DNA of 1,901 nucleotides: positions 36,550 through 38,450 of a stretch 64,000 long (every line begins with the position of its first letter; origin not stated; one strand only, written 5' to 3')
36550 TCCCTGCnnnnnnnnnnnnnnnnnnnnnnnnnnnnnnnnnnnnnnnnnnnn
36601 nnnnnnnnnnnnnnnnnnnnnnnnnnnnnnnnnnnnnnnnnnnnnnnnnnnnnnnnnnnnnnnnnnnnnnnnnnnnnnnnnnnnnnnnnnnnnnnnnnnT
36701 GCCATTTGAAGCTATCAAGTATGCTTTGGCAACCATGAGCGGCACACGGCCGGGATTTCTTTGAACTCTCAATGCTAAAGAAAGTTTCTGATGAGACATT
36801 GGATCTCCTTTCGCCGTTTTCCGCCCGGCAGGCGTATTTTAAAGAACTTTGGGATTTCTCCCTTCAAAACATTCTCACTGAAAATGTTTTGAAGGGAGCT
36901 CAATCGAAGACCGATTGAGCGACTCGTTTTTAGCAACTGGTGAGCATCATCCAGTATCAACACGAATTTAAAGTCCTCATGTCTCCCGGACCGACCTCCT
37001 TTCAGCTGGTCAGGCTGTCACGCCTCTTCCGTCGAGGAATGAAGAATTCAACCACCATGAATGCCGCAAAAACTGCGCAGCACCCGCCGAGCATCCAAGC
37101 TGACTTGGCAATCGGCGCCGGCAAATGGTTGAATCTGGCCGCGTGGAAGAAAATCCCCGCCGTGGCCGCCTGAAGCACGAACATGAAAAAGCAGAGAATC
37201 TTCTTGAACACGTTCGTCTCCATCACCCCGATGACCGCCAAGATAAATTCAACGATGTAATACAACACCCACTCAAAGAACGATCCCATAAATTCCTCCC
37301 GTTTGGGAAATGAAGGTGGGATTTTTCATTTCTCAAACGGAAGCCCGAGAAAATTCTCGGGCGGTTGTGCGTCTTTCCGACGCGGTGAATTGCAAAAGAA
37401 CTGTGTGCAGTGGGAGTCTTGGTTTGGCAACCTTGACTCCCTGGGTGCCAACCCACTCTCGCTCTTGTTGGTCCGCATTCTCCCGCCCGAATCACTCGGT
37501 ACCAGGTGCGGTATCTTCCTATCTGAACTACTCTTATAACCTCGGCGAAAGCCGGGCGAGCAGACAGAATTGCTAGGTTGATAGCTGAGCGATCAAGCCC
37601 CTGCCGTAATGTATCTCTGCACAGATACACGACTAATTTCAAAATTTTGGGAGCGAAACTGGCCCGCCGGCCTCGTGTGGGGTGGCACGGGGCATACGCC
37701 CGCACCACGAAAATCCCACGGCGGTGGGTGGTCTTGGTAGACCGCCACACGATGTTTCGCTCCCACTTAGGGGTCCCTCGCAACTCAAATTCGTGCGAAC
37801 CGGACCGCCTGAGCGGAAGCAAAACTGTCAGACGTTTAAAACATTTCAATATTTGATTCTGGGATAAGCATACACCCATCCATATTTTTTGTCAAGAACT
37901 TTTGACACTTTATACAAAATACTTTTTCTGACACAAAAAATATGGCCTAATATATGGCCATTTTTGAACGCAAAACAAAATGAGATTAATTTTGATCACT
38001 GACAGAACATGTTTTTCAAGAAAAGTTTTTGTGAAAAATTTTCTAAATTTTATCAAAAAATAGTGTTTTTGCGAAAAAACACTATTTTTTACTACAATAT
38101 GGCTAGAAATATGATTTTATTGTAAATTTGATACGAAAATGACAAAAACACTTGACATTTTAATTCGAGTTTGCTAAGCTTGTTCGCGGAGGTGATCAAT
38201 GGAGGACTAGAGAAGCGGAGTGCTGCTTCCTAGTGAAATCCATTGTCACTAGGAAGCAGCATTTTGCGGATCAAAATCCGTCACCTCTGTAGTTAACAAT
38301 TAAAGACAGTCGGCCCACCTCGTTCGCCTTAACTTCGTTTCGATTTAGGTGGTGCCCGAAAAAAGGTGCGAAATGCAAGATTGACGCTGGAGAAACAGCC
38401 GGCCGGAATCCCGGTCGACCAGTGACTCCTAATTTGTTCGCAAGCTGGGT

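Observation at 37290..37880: Long structured leader (candidate riboswitch or RNA regulator) upstream of a 95 aa membrane protein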

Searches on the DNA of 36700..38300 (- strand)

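Call 4: search_rna_families(source=window, start=36700, end=38300, threshold=evalue, max_evalue=10, show_alignments=4)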
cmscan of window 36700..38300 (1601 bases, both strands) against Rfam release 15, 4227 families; matches with E-value up to 10: 27.
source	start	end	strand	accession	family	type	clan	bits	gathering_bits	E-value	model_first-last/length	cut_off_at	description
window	37885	37938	-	RF03731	mir-7371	Gene; miRNA;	-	25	62.6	0.11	1-59/59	no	mir-7371 microRNA precursor family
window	38212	38270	+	RF03635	mir-2066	Gene; miRNA;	-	24.1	100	0.068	1-72/72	no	mir-2066 microRNA precursor family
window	38048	38097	+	RF00979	mir-553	Gene; miRNA;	-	23.4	82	0.15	1-62/62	no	mir-553 microRNA precursor family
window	36856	36900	+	RF01943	mir-999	Gene; miRNA;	-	22.7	58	0.052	1-84/84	no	mir-999 microRNA precursor family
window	38042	38108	-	RF04197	mir-9457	Gene; miRNA;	-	22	90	0.25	1-68/68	no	mir-9457 microRNA precursor family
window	38031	38086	+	RF02844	RefA9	Gene; antisense;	-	21.9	49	1.7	1-64/64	no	Enterococcus sRNA A9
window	38054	38091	+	RF03664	MIR6288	Gene; miRNA;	-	21.8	74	0.26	1-92/92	no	MIR6288 microRNA precursor family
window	38027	38078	+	RF03731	mir-7371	Gene; miRNA;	-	20.5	62.6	1.6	1-59/59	no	mir-7371 microRNA precursor family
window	38043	38102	-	RF04134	MIR7504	Gene; miRNA;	-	20.4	83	1.8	1-124/124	no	MIR7504 microRNA precursor family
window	38051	38111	-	RF02618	SSRC34_2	Gene; sRNA;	-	18.8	48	5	12-74/125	no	Streptococcus sRNA 34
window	37296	37343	-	RF01667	rox1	Cis-reg;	-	18.1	58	1.9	1-59/59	no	Drosophila rox1 ncRNA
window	38215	38267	+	RF03880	mir-1684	Gene; miRNA;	-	18.1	60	2.4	11-77/87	no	mir-1684 microRNA precursor family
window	36856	36900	-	RF04062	MIR949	Gene; miRNA;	-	17.7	100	4.3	1-106/106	no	MIR949 microRNA precursor family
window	36856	36900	-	RF00937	mir-653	Gene; miRNA;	-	16.8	77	5.5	1-78/78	no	mir-653 microRNA precursor family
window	37937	38036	-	RF00082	SraG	Gene; sRNA;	-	16.5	50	7.5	1-177/177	no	SraG RNA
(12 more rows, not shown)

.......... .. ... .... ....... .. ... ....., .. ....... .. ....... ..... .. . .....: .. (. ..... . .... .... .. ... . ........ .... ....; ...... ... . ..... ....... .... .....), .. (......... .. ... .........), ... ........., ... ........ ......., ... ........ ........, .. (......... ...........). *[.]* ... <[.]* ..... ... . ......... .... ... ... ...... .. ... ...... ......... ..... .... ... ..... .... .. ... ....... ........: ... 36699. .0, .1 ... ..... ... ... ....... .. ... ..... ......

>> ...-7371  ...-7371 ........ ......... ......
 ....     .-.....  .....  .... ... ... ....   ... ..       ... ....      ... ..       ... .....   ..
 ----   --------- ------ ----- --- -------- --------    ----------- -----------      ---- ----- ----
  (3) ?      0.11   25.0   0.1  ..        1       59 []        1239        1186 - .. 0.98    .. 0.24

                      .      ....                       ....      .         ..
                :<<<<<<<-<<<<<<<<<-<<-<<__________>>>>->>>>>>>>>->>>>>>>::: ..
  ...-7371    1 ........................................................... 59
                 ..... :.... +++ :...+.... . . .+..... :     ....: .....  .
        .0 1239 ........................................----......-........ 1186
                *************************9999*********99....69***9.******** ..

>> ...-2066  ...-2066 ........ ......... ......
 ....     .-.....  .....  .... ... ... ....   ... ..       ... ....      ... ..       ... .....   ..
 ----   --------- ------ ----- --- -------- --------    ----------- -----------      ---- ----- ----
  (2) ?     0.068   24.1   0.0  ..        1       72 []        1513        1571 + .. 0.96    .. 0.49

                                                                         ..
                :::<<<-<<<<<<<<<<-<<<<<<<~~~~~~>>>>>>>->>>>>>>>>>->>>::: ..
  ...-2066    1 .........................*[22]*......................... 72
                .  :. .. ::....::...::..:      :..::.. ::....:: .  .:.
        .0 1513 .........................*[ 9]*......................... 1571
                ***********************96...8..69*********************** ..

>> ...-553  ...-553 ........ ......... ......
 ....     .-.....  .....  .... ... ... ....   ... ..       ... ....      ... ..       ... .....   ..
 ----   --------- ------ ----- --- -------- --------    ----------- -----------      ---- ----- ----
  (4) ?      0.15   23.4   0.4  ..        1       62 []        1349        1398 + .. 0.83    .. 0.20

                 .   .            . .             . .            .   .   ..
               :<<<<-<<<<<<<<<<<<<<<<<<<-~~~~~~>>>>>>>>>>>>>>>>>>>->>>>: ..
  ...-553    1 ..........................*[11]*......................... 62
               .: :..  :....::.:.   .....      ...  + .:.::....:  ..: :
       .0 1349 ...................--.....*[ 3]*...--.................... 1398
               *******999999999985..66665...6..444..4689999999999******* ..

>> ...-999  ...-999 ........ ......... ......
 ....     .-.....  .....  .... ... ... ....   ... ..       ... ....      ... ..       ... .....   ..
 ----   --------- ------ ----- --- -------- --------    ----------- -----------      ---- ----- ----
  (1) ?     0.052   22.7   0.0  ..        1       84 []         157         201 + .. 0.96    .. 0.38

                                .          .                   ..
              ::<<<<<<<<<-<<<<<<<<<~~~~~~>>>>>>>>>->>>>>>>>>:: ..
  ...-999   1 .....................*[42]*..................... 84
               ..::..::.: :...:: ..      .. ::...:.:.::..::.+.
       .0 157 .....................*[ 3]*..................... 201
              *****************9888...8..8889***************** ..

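Call 10: search_dna_similar(query=window:37280-37900:-, collection=phages, mode=distant, max_evalue=0.01)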
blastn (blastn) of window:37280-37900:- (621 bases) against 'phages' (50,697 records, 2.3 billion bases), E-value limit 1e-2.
No match.

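Call 11: search_dna_similar(query=window:37280-37900:-, collection=plasmids, mode=distant, max_evalue=0.01)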
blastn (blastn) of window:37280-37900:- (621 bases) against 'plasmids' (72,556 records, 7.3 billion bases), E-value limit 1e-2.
No match.
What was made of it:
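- Tried and rejected: A search of the leader against phage and plasmid collections gave no match (calls 10, 11).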

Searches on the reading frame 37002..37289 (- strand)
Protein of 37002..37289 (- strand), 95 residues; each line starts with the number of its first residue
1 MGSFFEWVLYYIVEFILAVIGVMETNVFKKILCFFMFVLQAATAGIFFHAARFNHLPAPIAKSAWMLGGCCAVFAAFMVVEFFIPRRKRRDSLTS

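Call 9: search_protein_families(library=pfam, proteins=[window:37002-37289:-], max_evalue=0.1)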
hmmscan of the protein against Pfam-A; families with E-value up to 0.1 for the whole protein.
window:37002-37289:- (95 aa): 0 families

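Call 12: find_encoding_contigs(protein=window:37002-37289:-, flank=5000, max_places=10)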
Protein window:37002-37289:- (95 aa): 2 contigs read that carry it; 2 places shown.
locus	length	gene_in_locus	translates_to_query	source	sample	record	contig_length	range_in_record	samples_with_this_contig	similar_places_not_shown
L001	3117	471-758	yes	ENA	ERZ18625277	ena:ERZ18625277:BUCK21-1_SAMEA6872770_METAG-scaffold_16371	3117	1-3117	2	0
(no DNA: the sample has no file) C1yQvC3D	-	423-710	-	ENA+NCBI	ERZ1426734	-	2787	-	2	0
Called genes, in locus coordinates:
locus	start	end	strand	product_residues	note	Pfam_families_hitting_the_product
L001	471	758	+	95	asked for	-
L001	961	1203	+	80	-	-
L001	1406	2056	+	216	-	-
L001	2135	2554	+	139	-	-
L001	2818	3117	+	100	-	?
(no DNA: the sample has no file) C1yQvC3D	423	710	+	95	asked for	-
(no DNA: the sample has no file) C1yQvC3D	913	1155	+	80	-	-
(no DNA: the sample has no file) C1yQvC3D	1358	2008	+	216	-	-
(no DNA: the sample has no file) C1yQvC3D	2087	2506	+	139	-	-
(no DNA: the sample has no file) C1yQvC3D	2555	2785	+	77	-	?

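Call 17: find_homologous_proteins(query=window:37002-37289:-, max_evalue=0.01)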
Query window:37002-37289:- (95 aa): 2 proteins with E <= 0.01 among 3 candidates.
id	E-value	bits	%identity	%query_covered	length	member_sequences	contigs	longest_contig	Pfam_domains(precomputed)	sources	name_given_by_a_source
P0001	2.4e-55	203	99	100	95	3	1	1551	-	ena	-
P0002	2.9e-45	170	81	100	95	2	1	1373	-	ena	-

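Call 18: find_encoding_contigs(protein=P0002, flank=10000)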
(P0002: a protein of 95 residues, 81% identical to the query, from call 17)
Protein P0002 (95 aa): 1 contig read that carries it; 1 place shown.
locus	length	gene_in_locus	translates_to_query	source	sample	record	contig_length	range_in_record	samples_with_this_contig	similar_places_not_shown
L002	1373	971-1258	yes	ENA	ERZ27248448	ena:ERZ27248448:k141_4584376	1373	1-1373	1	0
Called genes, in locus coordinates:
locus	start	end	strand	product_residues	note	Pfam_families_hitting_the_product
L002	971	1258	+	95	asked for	-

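Call 19: find_encoding_contigs(protein=P0001, flank=10000)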
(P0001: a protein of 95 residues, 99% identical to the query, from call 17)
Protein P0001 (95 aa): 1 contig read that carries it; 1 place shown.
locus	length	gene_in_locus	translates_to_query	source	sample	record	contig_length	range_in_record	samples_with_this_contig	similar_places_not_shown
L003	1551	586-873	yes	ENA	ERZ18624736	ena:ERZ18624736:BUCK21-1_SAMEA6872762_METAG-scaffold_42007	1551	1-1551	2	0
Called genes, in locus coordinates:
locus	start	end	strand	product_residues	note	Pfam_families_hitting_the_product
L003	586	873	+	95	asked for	-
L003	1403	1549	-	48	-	?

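Call 40: find_homologous_proteins(query=A2, max_evalue=1)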
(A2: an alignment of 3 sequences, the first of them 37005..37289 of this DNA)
Query A2 (3 sequences) (95 aa, profile of the alignment): 4 proteins with E <= 1 among 37 candidates.
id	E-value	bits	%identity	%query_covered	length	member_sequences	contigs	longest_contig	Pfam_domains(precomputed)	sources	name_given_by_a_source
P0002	4.9e-52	192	81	100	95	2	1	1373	-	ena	-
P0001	1.9e-49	184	99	100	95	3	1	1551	-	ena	-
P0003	1.3e-23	101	31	64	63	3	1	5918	-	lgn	-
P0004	1.0e-17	82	37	63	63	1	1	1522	-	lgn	-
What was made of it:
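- Tried and rejected: It found only P0001-P0004 (calls 17, 40).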

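Call 41: find_encoding_contigs(protein=P0003, flank=10000)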
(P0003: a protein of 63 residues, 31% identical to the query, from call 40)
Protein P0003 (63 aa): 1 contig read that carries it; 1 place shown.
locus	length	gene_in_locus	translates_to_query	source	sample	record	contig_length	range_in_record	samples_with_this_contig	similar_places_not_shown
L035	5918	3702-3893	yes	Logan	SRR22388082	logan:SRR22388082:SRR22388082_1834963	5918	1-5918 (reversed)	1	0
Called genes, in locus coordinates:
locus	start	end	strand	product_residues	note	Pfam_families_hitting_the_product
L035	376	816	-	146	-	-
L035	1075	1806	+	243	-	PF01978:TrmB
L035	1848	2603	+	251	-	PF01978:TrmB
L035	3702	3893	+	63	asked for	-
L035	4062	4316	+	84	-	-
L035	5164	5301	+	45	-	-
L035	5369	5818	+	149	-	-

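Call 42: find_encoding_contigs(protein=P0004, flank=10000)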
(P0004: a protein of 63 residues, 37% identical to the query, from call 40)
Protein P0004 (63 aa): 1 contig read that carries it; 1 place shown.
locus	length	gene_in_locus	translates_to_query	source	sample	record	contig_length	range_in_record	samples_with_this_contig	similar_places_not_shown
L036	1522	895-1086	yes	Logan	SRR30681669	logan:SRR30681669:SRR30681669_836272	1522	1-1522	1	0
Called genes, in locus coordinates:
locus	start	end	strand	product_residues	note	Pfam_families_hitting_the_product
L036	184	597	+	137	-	-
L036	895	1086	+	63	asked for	-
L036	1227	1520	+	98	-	?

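Call 45: search_protein_families(library=pfam, proteins=[L035:4062-4316:+, L035:5369-5818:+, L036:184-597:+, L035:376-816:-], max_evalue=0.1)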
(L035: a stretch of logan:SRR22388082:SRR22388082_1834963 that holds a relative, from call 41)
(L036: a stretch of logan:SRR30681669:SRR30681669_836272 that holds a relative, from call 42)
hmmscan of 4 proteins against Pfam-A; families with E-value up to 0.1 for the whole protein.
L035:4062-4316:+ (84 aa): 0 families

L035:5369-5818:+ (149 aa): 0 families

L036:184-597:+ (137 aa): 0 families

L035:376-816:- (146 aa): 0 families

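Call 46: search_protein_families(library=phrogs, proteins=[window:37002-37289:-, L036:184-597:+], max_evalue=0.01)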
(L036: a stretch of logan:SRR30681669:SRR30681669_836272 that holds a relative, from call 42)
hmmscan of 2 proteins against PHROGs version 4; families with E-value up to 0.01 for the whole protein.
window:37002-37289:- (95 aa): 0 families

L036:184-597:+ (137 aa): 0 families

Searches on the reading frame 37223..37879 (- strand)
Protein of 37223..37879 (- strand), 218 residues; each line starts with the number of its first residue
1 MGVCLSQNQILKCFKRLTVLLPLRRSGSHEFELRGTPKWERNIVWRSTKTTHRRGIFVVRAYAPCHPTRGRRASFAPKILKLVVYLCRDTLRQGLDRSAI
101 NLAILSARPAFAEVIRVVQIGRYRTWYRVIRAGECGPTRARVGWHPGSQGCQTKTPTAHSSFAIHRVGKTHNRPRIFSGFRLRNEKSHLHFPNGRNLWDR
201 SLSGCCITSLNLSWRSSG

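Call 89: search_protein_families(library=pfam, proteins=[window:37223-37879:-], max_evalue=1)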
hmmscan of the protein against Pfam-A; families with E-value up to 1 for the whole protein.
window:37223-37879:- (218 aa): 0 families
